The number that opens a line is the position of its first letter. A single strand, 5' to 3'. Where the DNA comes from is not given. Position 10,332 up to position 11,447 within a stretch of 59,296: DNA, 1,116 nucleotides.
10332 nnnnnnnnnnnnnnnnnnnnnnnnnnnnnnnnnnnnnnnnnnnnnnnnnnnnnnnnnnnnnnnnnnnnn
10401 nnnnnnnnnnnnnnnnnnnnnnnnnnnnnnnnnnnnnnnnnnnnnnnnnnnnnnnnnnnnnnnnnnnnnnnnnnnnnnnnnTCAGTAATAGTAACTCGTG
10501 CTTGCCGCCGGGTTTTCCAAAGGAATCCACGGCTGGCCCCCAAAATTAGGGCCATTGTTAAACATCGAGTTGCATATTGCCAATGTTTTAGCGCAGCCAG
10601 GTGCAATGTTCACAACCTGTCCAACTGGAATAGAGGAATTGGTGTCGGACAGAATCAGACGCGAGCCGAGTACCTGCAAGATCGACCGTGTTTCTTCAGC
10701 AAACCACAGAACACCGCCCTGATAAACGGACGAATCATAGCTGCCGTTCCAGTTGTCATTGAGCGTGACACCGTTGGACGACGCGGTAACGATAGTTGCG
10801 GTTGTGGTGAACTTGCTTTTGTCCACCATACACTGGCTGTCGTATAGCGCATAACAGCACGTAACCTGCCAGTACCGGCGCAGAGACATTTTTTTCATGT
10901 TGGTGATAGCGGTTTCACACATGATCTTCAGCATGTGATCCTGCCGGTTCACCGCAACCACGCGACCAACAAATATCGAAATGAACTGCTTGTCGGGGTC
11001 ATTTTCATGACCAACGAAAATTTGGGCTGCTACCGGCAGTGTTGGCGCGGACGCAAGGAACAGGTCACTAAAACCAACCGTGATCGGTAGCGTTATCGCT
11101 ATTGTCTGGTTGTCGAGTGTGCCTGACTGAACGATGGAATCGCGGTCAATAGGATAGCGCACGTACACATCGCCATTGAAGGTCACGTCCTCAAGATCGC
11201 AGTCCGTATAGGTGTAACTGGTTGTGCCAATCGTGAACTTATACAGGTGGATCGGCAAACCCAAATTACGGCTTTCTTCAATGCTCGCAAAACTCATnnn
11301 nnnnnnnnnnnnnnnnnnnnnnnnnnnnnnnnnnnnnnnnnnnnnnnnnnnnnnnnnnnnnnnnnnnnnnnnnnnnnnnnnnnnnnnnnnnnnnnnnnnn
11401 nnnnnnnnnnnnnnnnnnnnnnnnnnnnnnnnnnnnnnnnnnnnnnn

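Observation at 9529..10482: Sulfotransferase-like gene embedded in the tail-tip module, in the slot normally held by the gpK/g14 peptidase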

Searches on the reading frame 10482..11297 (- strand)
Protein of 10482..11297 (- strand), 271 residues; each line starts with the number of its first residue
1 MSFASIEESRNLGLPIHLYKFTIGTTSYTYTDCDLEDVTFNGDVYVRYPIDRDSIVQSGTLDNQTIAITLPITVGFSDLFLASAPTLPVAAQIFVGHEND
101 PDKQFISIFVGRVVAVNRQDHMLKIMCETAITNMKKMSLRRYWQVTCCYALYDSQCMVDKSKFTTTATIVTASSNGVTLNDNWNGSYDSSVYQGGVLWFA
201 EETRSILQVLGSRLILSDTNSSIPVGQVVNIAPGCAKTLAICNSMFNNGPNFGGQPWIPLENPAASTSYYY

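Call 3: search_protein_families(library=pfam, proteins=[window:10482-11297:-], max_evalue=0.01)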
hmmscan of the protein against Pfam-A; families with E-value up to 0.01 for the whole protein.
window:10482-11297:- (271 aa): 2 families
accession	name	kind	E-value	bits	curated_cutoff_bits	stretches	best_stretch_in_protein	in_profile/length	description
PF09931.15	Phage_phiJL001_Gp84_N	-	4.9e-11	43.5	26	1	25-159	26-160/160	Baseplate hub protein, N-terminal attachment domain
PF09356.15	Phage_BR0599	-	2.3e-10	41.1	22.9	1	194-260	5-78/80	Phage conserved hypothetical protein BR0599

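Call 4: search_protein_families(library=phrogs, proteins=[window:10482-11297:-], max_evalue=0.01)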
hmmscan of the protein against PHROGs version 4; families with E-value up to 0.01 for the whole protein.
window:10482-11297:- (271 aa): 4 families
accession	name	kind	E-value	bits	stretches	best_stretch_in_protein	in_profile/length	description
phrog_778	-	tail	4.1e-61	207.9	1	1-267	1-272/287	tail assembly protein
phrog_15205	-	tail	1.7e-28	100.4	1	26-268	224-465/467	tail assembly protein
phrog_28246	-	tail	1.4e-16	62.1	1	134-264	1-134/140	tail assembly protein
phrog_35248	-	unknown function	1.5e-08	35.8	1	1-101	1-100/120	-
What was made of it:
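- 10482..11297 (-): Tail hub protein (GTA g13 / phiJL001 Gp84 type). PF09931 plus PF09356 (call 3). phrog_778 at E 4e-61 (call 4).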

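Call 7: search_dna_similar(query=window:10482-11297:-, collection=phages, mode=protein, max_rows=30)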
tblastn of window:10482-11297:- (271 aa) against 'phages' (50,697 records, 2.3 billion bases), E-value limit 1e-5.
Records with a match: 765; places in all: 765; records where one place covers at least 80% of the query: 752.
Best place of each record, by identity: <60% 765.
By first word of the organism name: Pseudomonas 331; Salmonella 89; Vibrio 59; Xanthomonas 32; Rhodobacter 30; Stenotrophomonas 29; Klebsiella 26; Proteus 21; Aeromonas 15; Ruegeria 11; and 34 more.
By host as written in the record: Pseudomonas aeruginosa 129; - 77; Pseudomonas aeruginosa PA14 44; Rhodobacter capsulatus YW1 30; Pseudomonas aeruginosa PAO1 28; Salmonella enterica subsp. enterica serovar Typhimurium 25; Vibrio parahaemolyticus 19; Pseudomonas sp. 16; and 198 more.
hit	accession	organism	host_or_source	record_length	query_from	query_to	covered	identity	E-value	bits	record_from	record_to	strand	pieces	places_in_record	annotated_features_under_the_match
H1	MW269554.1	Achromobacter phage vB_AchrS_AchV4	-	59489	1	271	100%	34.6%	8e-38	146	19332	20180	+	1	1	virion structural protein (x2)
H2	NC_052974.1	Achromobacter phage vB_AchrS_AchV4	-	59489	1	271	100%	34.6%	8e-38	146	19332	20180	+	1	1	tail assembly protein (x2)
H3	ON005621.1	Stenotrophomonas phage A1432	Stenotrophomonas maltophilia YCR3A-1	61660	1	268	99%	33.0%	7e-41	155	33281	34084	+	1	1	putative virion structural protein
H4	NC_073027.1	Stenotrophomonas phage A1432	Stenotrophomonas maltophilia YCR3A-1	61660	1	268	99%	33.0%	7e-41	155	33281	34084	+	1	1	putative virion structural protein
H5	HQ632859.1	Loktanella phage pCB2051-A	Loktanella sp. CB2051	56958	1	263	97%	32.9%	2e-31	128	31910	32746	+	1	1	hypothetical protein (x2)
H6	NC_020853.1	Loktanella phage pCB2051-A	Loktanella sp. CB2051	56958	1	263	97%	32.9%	2e-31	128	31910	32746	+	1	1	tail assembly protein (x2)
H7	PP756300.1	Xanthomonas phage vB_XeuM-YB23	Xanthomonas euvesicatoria KACC 18468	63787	1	268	99%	32.0%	2e-41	156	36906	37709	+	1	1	hypothetical protein (x2)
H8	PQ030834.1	Pseudomonas phage phiW8-1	Pseudomonas aeruginosa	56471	1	268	99%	32.0%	1e-36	143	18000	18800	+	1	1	record has no annotation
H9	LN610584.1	Pseudomonas phage vB_PaeS_PAO1_Ab19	Pseudomonas aeruginosa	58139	1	268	99%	32.0%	1e-36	143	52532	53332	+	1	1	record has no annotation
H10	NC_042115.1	Pseudomonas phage vB_PaeS_PAO1_Ab19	Pseudomonas aeruginosa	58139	1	268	99%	32.0%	1e-36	143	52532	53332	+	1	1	tail assembly protein (x2)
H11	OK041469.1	Achromobacter phage AXY1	Achromobacter xylosoxidans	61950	1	270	100%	31.6%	3e-31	127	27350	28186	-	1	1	hypothetical protein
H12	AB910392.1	Pseudomonas phage KPP23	Pseduomonas aeruginosa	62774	1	262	97%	32.5%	6e-32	129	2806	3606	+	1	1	virion protein (x2)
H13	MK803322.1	Pseudomonas phage RSP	Pseudomonas aeruginosa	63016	1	262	97%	32.5%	6e-32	129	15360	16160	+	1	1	tail assembly structural protein (x2)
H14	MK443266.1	Pseudomonas phage RSP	Pseudomonas aeruginosa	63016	1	262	97%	32.5%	6e-32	129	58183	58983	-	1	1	record has no annotation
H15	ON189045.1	Xanthomonas phage Elanor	Xanthomonas translucens pv. translucens ...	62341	1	268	99%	31.7%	7e-34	135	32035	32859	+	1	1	virion structural protein | hypothetical protein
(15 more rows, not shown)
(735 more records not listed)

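Call 9: get_annotated_region(hit=H2, flank=7000)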
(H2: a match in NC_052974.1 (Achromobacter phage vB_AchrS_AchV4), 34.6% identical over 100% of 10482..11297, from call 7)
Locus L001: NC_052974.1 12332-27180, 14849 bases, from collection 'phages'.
description: Achromobacter phage vB_AchrS_AchV4, complete genome.
organism: Achromobacter phage vB_AchrS_AchV4 (NCBI taxid 2796514)
taxonomy: Viruses; Duplodnaviria; Heunggongvirae; Uroviricota; Caudoviricetes; Casjensviridae; Gediminasvirus; Gediminasvirus AchV4
host: -; source: -; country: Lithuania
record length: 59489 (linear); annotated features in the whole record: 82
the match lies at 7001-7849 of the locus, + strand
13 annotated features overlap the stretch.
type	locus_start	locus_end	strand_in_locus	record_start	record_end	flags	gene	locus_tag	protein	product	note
CDS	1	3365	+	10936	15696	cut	-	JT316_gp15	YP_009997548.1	tail length tape measure protein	-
CDS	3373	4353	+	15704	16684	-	-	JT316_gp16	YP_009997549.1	virion structural protein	-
CDS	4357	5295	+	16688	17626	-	-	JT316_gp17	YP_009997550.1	virion structural protein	-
CDS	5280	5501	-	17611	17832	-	-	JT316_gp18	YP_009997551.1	hypothetical protein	-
CDS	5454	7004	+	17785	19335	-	-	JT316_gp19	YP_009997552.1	tail assembly protein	-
CDS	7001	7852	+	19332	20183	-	-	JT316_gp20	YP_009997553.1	tail assembly protein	-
CDS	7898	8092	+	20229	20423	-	-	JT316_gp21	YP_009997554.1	tail assembly chaperone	-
CDS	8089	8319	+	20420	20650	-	-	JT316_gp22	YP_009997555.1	tail assembly chaperone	-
CDS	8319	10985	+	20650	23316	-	-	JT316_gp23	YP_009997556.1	tail protein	-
CDS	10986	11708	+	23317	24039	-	-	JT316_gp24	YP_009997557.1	putative tail fiber protein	-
CDS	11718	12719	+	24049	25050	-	-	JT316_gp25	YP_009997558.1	virion structural protein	-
CDS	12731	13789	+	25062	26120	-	-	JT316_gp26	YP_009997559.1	virion structural protein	-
CDS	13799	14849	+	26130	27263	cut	-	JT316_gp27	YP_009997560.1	hypothetical protein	-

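Call 10: get_annotated_region(hit=H4, flank=7000)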
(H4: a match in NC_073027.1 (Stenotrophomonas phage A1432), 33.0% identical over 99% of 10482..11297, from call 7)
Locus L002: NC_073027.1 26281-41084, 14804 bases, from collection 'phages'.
description: Stenotrophomonas phage A1432, complete genome.
organism: Stenotrophomonas phage A1432 (NCBI taxid 2930315)
taxonomy: Viruses; Duplodnaviria; Heunggongvirae; Uroviricota; Caudoviricetes; Mesyanzhinovviridae; Bradleyvirinae
host: Stenotrophomonas maltophilia YCR3A-1; source: -; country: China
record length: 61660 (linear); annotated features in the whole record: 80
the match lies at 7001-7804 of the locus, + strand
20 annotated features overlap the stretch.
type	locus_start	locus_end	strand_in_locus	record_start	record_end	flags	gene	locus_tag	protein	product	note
CDS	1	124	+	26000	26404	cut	-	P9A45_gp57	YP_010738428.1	hypothetical protein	hypothetical protein JTY56_gp28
CDS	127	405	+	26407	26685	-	-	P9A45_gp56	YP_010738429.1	hypothetical protein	hypothetical protein AVV52_gp24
CDS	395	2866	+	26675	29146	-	-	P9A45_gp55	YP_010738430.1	tail length tape-measure protein 1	-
CDS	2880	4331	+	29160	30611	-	-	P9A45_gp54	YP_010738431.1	tail fiber protein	-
CDS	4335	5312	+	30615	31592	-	-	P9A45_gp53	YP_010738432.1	hypothetical protein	-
CDS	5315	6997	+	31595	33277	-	-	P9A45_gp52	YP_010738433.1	putative virion structural protein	-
CDS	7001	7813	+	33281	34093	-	-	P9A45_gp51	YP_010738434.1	putative virion structural protein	-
CDS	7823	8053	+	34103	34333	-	-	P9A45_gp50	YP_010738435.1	putative virion structural protein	-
CDS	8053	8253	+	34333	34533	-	-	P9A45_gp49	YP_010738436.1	hypothetical protein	-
CDS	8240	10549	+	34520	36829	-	-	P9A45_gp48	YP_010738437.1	putative virion structural protein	-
CDS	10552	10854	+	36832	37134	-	-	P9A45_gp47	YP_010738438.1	hypothetical protein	hypothetical protein JTY55_gp49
CDS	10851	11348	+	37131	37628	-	-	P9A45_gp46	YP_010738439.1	putative endolysin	-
CDS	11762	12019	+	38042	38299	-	-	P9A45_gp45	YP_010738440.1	o-spanin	-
CDS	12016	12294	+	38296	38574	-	-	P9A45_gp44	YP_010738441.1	hypothetical protein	-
CDS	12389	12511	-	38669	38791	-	-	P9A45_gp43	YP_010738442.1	hypothetical protein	hypothetical protein JTY55_gp54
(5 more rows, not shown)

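Call 11: get_annotated_region(hit=H10, flank=7000)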
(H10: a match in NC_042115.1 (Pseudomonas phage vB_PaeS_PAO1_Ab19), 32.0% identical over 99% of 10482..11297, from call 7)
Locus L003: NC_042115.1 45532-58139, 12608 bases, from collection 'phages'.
description: Pseudomonas phage vB_PaeS_PAO1_Ab19, complete genome.
organism: Pseudomonas phage vB_PaeS_PAO1_Ab19 (NCBI taxid 1548912)
taxonomy: Viruses; Duplodnaviria; Heunggongvirae; Uroviricota; Caudoviricetes; Mesyanzhinovviridae; Bradleyvirinae; Abidjanvirus; Pseudomonas virus Ab19
host: Pseudomonas aeruginosa; source: -; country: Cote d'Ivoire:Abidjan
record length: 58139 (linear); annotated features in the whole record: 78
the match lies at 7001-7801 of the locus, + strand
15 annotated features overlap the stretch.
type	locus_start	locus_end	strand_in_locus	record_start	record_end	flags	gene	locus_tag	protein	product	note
CDS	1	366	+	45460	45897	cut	-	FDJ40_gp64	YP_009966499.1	hypothetical protein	-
CDS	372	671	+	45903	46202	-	-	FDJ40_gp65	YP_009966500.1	hypothetical protein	-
CDS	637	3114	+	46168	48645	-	-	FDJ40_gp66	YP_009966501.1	tail length tape measure protein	-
CDS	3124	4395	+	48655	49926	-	-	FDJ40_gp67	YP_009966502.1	structural protein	-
CDS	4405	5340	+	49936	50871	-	-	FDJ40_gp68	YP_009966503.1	structural protein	-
CDS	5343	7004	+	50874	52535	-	-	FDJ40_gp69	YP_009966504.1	tail assembly protein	-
CDS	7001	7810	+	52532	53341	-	-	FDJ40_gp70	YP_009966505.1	tail assembly protein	-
CDS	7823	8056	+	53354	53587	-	-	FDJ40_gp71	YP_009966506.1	tail assembly chaperone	-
CDS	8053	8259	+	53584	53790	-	-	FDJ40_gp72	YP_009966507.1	tail assembly chaperone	-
CDS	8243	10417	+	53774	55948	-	-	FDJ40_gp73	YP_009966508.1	tail protein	-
CDS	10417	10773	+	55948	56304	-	-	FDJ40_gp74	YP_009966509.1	structural protein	-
CDS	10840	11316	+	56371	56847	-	-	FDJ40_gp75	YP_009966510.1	membrane protein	-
CDS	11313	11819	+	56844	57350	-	-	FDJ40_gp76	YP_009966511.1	baseplate hub subunit and tail lysozyme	-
CDS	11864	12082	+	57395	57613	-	-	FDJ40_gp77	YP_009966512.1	holin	-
CDS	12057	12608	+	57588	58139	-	-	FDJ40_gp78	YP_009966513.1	Rz-like spanin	-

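Call 62: find_related_loci(query=A6, collection=viral_contigs, flank=6000)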
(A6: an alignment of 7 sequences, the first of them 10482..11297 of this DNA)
Query A6 (271 aa) in viral_contigs; peptide patterns used: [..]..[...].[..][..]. (x = any residue, [..] = any of these).
600 stretches matched a pattern (row limit reached: there are more); 513 encode a relative of the query (tblastn E <= 1e-3); the best 80 are kept; 80 distinct loci.
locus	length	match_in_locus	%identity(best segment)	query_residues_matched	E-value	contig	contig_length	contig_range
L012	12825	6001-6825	39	1-271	6e-62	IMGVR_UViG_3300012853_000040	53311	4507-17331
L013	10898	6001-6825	39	1-271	6e-62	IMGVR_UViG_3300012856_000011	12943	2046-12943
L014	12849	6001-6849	37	1-271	9e-59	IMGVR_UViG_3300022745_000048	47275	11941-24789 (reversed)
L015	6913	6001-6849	37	1-271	1e-55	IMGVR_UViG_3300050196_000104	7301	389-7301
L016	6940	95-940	36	1-271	9e-53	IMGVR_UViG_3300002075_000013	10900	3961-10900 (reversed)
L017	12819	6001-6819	35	1-271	1e-52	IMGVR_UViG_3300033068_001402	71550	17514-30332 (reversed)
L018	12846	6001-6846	38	1-271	1e-52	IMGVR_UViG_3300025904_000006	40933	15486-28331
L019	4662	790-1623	36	1-271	2e-52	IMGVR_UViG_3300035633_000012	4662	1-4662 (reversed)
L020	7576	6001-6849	35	1-271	2e-51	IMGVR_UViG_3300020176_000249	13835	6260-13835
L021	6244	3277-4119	35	1-271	2e-51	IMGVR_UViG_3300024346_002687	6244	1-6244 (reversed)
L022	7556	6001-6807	34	1-263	1e-49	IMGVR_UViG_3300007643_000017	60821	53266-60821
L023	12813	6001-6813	35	1-270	2e-49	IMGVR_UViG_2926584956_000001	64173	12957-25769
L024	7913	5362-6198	34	1-270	4e-49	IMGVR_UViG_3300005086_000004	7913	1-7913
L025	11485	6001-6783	34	13-263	2e-48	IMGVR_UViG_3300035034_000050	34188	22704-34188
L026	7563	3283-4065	34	13-263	2e-48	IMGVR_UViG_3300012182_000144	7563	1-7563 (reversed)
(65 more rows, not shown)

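Call 70: search_protein_families(library=pfam, proteins=[L016:937-1458:-, L017:6806-7552:-, L017:7620-8072:-, L012:6947-7690:-, L014:6846-7352:-, L014:7273-7590:-], max_evalue=0.1)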
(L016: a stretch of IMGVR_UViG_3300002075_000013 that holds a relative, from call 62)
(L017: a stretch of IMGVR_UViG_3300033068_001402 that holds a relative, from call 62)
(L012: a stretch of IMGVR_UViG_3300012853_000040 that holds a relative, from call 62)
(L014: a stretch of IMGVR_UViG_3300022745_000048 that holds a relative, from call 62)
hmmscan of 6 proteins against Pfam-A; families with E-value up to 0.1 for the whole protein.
L016:937-1458:- (173 aa): 1 family
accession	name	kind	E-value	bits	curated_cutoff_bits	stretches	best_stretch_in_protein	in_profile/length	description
PF13469.12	Sulfotransfer_3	-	0.0063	17.2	27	1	5-36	3-34/216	Sulfotransferase family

L017:6806-7552:- (248 aa): 0 families

L017:7620-8072:- (150 aa): 3 families
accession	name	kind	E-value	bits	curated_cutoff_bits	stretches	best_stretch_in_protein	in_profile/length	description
PF14354.12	Lar_restr_allev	-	1.2e-06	29.1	28.6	1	23-70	1-57/58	Restriction alleviation protein Lar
PF12760.12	Zn_ribbon_IS1595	-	0.003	17.9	25.4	0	28-53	21-45/46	Transposase zinc-ribbon domain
PF24042.1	DUF7351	-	0.036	14.3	31.2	1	27-65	3-41/177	Domain of unknown function (DUF7351)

L012:6947-7690:- (247 aa): 1 family
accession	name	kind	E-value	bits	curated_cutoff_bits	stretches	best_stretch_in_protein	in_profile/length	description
PF03811.18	Zn_ribbon_InsA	-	0.023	14.9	26.1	1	69-99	4-34/35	InsA N-terminal domain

L014:6846-7352:- (168 aa): 0 families

L014:7273-7590:- (105 aa): 0 families

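Call 73: search_solved_structures(query=L016:937-1458:-, max_evalue=10, show_alignments=2)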
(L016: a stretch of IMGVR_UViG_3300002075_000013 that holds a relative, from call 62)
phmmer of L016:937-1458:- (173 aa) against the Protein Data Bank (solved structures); distinct sequences matched with E-value up to 10: 1.
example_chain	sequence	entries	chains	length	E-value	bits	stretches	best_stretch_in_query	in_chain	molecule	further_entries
3i1j_A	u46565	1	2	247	1.2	12.1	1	13-64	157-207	Oxidoreductase, short chain dehydrogenase/reductase family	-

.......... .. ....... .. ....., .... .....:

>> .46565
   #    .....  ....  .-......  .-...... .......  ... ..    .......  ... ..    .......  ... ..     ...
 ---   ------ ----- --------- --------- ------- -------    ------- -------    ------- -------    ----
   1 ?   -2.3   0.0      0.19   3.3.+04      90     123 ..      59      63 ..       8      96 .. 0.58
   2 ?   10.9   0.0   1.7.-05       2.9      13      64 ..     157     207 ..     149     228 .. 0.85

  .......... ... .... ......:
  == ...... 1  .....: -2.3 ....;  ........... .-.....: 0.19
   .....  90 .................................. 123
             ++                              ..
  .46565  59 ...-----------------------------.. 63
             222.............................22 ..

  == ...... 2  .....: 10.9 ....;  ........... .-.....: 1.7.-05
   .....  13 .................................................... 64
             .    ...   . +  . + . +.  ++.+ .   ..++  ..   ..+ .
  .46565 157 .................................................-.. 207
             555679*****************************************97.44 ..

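Call 74: search_protein_families(library=phrogs, proteins=[L016:937-1458:-, L017:6806-7552:-, L012:6947-7690:-, L014:6846-7352:-, L014:7273-7590:-], max_evalue=0.01)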
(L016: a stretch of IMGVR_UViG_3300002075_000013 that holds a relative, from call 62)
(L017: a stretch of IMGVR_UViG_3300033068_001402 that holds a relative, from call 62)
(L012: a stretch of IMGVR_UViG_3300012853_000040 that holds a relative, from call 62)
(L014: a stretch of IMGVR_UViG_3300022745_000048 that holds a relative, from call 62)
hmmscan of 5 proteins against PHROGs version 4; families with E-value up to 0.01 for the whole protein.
L016:937-1458:- (173 aa): 1 family
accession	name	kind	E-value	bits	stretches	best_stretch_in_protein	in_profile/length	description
phrog_10855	-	other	1.3e-67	228.6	1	1-172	1-174/180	hydrolase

L017:6806-7552:- (248 aa): 0 families

L012:6947-7690:- (247 aa): 0 families

L014:6846-7352:- (168 aa): 4 families
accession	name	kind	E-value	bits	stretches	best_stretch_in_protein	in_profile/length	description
phrog_2201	-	unknown function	9.9e-10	39.5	1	95-167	145-215/226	-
phrog_20565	-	unknown function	6.1e-08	33.9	1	117-167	20-70/71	-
phrog_30599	-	transcription regulation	3.2e-07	31.8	1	114-166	45-95/100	transcriptional regulator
phrog_37111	-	unknown function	0.0038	18.4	1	119-167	81-128/130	-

L014:7273-7590:- (105 aa): 0 families

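Call 75: search_dna_similar(query=L016:937-1458:-, collection=phages, mode=protein, max_rows=25)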
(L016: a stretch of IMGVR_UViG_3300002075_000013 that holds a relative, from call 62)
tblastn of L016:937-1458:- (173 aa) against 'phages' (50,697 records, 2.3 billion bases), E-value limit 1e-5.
Records with a match: 50; places in all: 50; records where one place covers at least 80% of the query: 50.
Best place of each record, by identity: <60% 50.
By first word of the organism name: Pseudomonas 43; Stenotrophomonas 3; Variovorax 2; Xanthomonas 2.
By host as written in the record: Pseudomonas aeruginosa 20; Pseudomonas aeruginosa PA14 8; Pseudomonas sp. 3; Stenotrophomonas maltophilia 3; Pseudomonas aeruginosa PAO1 3; Variovorax paradoxus DSM 645 2; Pseudomonas sp. PA14 2; Xanthomonas arboricola pv. juglandis IVIA 1317-1a 2; and 5 more.
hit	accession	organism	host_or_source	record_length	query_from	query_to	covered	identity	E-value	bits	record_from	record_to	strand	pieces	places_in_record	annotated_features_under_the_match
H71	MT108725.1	Pseudomonas phage Epa5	Pseudomonas sp.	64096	1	173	100%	54.3%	6e-54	188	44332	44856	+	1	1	none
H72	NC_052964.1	Pseudomonas phage Epa5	Pseudomonas sp.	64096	1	173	100%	54.3%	6e-54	188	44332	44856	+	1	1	none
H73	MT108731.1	Pseudomonas phage Epa43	Pseudomonas sp.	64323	1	173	100%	53.1%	2e-53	187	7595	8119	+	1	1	none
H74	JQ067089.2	Pseudomonas phage PaMx28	Pseudomonas aeruginosa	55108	1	173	100%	52.0%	1e-55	193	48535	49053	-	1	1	putative nucleotide triphosphate hydrolase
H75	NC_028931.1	Pseudomonas phage PaMx28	Pseudomonas aeruginosa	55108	1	173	100%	52.0%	1e-55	193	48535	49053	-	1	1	hydrolase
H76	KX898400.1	Pseudomonas phage JG054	Pseudomonas aeruginosa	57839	1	171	99%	52.5%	2e-49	175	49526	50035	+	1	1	putative nucleotide triphosphate hydrolase | putative Znf domain-containing protein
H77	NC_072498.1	Pseudomonas phage JG054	Pseudomonas aeruginosa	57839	1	171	99%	52.5%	2e-49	175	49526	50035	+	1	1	putative nucleotide triphosphate hydrolase | putative Znf domain-containing protein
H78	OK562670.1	Stenotrophomonas phage vB_SM_ytsc_ply2008005c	Stenotrophomonas maltophilia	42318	1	173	100%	51.7%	1e-49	176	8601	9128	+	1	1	putative nucleotide triphosphate hydrolase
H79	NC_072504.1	Stenotrophomonas phage vB_SM_ytsc_ply2008005c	Stenotrophomonas maltophilia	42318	1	173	100%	51.7%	1e-49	176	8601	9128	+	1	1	putative nucleotide triphosphate hydrolase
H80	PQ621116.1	Pseudomonas phage PSASB_03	Pseudomonas aeruginosa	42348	1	173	100%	51.7%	2e-49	175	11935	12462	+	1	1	hydrolase | hypothetical protein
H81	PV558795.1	Variovorax phage VPv64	Variovorax paradoxus DSM 645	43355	1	173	100%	51.4%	6e-49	174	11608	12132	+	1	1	record has no annotation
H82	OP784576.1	Pseudomonas phage pPA-3099-2aT.3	Pseudomonas aeruginosa 3099-2aT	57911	1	171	99%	52.0%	1e-48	173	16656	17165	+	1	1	hypothetical protein (x2)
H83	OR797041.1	Stenotrophomonas phage vB_SmaS_Bhz54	Stenotrophomonas maltophilia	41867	1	173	100%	51.1%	9e-49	174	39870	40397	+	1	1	hydrolase | hypothetical protein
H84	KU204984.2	Pseudomonas phage AAT-1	Pseudomonas aeruginosa PA14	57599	1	173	100%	50.9%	3e-56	195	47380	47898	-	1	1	putative nucleotide triphosphate hydrolase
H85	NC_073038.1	Pseudomonas phage AAT-1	Pseudomonas aeruginosa PA14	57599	1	173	100%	50.9%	3e-56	195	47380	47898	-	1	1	putative nucleotide triphosphate hydrolase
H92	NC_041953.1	Pseudomonas phage PaMx25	Pseudomonas aeruginosa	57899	1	171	99%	51.4%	2e-47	170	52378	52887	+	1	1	hydrolase | putative Znf domain-containing protein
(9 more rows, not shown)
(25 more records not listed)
